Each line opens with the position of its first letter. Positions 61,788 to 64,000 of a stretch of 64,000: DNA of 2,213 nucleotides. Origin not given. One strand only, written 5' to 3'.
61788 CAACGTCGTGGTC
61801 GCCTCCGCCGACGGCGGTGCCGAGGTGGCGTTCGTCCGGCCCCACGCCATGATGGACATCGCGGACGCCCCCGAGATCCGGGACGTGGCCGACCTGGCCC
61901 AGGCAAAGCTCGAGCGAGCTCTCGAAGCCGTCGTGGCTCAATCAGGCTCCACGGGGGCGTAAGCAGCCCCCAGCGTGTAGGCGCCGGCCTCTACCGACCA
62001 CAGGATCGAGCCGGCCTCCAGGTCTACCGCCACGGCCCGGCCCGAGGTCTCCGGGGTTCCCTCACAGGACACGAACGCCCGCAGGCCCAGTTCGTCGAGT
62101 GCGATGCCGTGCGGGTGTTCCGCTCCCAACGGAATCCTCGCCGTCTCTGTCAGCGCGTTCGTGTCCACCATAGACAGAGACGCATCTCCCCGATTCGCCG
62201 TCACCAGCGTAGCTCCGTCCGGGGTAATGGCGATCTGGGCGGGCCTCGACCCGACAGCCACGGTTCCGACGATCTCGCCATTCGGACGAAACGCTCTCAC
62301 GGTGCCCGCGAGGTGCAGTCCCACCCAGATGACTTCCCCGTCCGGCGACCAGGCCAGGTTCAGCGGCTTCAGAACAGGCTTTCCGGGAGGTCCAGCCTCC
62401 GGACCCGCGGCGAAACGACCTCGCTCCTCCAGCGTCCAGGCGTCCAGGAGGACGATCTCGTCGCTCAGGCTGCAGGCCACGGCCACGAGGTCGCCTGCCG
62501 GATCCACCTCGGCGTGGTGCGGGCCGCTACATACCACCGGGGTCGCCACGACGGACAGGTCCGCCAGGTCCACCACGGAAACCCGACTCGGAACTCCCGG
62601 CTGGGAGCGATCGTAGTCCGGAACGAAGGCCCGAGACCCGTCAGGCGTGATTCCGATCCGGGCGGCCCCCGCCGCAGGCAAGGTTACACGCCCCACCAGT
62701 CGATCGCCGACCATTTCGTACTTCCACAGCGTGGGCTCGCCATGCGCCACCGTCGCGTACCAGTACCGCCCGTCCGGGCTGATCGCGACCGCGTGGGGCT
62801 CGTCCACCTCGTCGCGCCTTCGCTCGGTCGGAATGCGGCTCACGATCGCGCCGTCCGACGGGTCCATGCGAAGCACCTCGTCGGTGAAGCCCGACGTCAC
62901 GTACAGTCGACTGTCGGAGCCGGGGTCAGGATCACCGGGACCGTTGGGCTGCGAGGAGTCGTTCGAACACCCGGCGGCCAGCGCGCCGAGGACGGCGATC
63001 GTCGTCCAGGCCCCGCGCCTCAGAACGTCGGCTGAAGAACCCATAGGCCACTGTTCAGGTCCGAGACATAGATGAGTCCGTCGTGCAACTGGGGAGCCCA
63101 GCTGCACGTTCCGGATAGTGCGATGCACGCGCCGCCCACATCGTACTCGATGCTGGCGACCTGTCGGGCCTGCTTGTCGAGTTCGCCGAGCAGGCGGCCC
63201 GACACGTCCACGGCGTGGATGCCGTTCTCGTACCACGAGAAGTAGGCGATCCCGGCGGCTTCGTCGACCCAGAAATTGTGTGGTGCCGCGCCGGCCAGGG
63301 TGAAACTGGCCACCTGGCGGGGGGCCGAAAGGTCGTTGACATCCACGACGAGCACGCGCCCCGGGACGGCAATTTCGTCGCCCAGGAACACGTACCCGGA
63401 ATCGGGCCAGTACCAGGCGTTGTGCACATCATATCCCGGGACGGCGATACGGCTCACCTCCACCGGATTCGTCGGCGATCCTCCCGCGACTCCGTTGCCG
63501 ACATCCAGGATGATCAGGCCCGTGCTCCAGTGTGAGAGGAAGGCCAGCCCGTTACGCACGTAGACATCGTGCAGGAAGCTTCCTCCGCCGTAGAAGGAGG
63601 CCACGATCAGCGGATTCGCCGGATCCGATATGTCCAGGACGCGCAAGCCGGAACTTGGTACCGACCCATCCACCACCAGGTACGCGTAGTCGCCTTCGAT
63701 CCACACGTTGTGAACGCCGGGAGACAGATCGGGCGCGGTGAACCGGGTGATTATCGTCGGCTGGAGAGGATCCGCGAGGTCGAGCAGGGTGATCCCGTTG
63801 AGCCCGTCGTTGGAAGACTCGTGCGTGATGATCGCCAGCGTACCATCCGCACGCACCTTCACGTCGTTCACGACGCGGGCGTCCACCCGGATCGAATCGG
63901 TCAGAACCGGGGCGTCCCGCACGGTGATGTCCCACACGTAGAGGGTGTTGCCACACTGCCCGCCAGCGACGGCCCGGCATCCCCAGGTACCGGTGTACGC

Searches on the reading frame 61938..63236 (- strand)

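Call 77: search_protein_families(library=pfam, proteins=[window:61938-63236:-], max_evalue=0.00001)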
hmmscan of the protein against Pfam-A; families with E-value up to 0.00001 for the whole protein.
window:61938-63236:- (432 aa): 2 families
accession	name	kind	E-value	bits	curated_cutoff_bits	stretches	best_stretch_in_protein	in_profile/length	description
PF10282.15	Lactonase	-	4.9e-10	39.6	21.7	1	141-393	33-311/344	Lactonase, 7-bladed beta-propeller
PF24684.1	Vgb_lyase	-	2.7e-07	30.2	50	0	289-389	97-197/290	Virginiamycin B lyase family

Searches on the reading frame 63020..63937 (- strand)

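Call 77: search_protein_families(library=pfam, proteins=[window:63020-63937:-], max_evalue=0.00001)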
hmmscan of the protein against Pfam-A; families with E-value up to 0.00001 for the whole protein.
window:63020-63937:- (305 aa): 1 family
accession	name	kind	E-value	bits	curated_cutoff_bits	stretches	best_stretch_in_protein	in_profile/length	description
PF08309.17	LVIVD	-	1.9e-09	37.1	20.2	1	76-114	5-39/42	LVIVD repeat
